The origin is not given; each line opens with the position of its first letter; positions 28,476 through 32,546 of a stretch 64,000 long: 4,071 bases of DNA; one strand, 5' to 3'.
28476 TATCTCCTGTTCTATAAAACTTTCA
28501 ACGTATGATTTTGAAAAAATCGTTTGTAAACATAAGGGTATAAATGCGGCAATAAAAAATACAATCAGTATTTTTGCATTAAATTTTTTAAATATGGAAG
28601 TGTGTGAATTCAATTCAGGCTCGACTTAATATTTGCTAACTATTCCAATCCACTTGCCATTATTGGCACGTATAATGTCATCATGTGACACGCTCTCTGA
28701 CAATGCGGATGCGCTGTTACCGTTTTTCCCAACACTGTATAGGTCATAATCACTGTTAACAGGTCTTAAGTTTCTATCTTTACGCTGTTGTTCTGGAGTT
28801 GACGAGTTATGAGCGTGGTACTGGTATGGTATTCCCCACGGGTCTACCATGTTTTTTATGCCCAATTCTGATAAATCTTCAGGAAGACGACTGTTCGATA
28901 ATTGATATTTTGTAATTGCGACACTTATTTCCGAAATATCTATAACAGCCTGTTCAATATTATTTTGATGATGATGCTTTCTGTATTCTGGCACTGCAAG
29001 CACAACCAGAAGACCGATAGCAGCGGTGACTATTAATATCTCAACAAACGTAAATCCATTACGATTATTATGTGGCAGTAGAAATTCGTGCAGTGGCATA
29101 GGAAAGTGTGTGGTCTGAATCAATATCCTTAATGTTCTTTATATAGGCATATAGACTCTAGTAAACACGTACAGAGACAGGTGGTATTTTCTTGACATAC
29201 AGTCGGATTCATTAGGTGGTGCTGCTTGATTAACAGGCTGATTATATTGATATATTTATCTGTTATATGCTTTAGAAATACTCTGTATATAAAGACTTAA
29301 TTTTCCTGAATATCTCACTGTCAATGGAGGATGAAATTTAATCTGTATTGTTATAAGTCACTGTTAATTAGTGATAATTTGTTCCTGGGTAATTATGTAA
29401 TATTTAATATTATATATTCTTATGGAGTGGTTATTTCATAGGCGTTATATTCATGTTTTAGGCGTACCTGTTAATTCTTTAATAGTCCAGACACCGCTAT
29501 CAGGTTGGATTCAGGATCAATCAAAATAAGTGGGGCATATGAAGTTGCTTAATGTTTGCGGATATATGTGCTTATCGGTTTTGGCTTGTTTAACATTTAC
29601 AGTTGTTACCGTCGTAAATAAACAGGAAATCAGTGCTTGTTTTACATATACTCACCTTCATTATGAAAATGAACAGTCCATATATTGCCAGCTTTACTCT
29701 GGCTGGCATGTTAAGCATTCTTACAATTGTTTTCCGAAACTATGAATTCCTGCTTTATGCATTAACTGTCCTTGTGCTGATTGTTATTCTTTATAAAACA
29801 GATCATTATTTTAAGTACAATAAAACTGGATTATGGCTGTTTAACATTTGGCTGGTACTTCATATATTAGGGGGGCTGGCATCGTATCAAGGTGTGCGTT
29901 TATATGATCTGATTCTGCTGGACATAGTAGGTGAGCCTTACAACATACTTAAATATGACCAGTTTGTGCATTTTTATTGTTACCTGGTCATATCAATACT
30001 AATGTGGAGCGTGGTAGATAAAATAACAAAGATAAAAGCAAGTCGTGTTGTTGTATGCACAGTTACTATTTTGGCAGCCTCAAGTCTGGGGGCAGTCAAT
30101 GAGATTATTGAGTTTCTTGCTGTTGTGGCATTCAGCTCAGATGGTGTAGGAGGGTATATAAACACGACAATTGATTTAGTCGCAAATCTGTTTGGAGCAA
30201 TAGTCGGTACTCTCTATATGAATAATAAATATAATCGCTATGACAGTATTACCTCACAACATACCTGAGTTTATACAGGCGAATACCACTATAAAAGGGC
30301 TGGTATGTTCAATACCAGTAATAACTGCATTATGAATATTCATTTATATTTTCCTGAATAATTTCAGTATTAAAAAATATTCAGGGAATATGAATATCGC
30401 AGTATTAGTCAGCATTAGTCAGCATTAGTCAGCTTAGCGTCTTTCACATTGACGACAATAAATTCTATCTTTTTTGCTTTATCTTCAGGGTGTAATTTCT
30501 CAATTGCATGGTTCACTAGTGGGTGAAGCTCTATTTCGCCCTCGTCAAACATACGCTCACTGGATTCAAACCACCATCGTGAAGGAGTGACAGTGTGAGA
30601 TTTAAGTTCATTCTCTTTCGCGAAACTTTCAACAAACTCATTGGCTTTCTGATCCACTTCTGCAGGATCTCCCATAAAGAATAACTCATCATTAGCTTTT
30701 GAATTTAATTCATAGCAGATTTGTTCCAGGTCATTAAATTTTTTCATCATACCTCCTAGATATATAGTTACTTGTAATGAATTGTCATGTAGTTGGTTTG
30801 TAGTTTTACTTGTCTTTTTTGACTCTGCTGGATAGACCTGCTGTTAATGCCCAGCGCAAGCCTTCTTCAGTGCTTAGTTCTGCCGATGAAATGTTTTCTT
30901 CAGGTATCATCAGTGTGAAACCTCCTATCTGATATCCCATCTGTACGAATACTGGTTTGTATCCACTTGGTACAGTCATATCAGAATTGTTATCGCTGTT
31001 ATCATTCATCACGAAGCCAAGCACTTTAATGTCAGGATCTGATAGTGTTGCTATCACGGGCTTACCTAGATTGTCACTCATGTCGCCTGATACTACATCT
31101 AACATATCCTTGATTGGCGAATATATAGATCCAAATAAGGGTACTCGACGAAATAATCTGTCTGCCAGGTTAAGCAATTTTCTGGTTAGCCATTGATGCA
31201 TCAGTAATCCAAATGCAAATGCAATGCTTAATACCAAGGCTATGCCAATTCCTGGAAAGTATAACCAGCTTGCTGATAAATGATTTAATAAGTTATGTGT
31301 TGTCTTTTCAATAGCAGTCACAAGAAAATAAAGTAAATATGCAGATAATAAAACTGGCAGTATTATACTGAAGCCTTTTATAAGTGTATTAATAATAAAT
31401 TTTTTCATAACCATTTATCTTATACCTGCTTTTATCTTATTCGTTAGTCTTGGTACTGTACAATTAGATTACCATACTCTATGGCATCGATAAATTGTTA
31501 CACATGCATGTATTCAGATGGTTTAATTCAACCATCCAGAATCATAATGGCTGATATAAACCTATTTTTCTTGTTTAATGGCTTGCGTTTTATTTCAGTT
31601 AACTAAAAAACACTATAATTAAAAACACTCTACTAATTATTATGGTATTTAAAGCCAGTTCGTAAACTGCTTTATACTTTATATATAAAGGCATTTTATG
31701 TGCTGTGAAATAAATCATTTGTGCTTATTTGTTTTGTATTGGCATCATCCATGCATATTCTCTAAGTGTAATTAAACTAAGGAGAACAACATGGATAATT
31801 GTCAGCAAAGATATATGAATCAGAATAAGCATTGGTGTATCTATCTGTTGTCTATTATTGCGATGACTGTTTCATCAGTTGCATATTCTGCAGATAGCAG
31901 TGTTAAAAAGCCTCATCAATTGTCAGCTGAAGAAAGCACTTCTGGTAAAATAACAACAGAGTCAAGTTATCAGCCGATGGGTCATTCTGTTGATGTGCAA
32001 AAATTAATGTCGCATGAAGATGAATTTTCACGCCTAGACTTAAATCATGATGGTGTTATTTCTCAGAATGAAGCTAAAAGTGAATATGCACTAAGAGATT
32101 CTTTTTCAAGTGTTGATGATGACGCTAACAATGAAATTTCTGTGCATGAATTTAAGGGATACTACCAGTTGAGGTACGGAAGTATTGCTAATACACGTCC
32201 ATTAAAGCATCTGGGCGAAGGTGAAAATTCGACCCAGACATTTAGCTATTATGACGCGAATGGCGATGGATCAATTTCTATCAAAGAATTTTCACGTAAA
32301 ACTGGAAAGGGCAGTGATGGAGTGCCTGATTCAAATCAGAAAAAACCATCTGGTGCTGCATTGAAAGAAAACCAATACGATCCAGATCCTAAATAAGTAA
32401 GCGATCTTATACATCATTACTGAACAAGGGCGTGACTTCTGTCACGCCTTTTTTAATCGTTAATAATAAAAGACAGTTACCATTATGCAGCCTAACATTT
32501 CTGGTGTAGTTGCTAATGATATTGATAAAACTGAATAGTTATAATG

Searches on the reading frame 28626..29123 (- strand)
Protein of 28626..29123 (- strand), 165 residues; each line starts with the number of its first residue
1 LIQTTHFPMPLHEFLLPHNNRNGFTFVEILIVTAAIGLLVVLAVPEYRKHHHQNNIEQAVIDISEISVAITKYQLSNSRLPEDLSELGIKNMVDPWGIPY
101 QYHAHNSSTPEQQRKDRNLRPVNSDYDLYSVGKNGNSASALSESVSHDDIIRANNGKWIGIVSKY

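Call 10: search_protein_families(library=pfam, proteins=[window:28626-29123:-])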
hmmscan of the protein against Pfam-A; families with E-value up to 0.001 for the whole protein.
window:28626-29123:- (165 aa): 2 families
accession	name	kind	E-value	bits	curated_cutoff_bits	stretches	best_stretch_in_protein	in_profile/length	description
PF08334.16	T2SSG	-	1.7e-05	25.2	21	0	51-138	6-97/108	Type II secretion system (T2SS), protein G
PF07963.17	N_methyl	-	0.00011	22.1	21.2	1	19-43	2-26/27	Prokaryotic N-terminal methylation motif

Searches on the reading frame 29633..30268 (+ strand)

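Call 9: search_protein_families(library=pfam, proteins=[window:29633-30268:+])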
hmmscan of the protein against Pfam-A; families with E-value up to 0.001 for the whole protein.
window:29633-30268:+ (211 aa): 1 family
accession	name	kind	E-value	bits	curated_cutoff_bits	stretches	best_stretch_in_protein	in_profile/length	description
PF09997.14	DUF2238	-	1.2e-16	61.3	26.4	1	47-176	1-124/140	Predicted membrane protein (DUF2238)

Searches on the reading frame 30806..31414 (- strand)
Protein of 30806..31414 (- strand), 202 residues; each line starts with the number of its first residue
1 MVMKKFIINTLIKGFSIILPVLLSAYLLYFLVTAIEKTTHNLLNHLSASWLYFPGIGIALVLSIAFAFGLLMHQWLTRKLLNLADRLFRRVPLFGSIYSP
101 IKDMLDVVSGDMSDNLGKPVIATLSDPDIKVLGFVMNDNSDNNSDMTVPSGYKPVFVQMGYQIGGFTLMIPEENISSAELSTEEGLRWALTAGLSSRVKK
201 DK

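Call 9: search_protein_families(library=pfam, proteins=[window:30806-31414:-])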
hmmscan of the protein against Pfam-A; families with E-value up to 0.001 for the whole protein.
window:30806-31414:- (202 aa): 1 family
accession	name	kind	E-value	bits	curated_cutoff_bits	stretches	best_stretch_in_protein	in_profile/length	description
PF04367.18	DUF502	-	6.9e-20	71.4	23.8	1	60-164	2-106/107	Protein of unknown function (DUF502)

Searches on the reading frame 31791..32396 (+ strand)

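Call 9: search_protein_families(library=pfam, proteins=[window:31791-32396:+])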
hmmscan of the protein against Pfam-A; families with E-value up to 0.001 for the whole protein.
window:31791-32396:+ (201 aa): 6 families
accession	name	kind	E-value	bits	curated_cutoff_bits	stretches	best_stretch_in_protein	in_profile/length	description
PF13202.12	EF-hand_5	-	2.6e-14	52.4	25.9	1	150-169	4-23/25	EF hand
PF00036.39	EF-hand_1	-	1.3e-11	43.6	25.4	1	150-168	5-23/29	EF hand domain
PF13405.12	EF-hand_6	-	2.2e-11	42.8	25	0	150-167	5-22/30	EF-hand domain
PF13499.12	EF-hand_7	-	6.1e-11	43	30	1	99-168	2-63/67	EF-hand domain pair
PF13833.12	EF-hand_8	-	4.4e-06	26.8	28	0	145-168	26-48/54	EF-hand domain pair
PF00404.24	Dockerin_1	-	0.00057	20.5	22.9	0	139-165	20-47/57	Dockerin type I domain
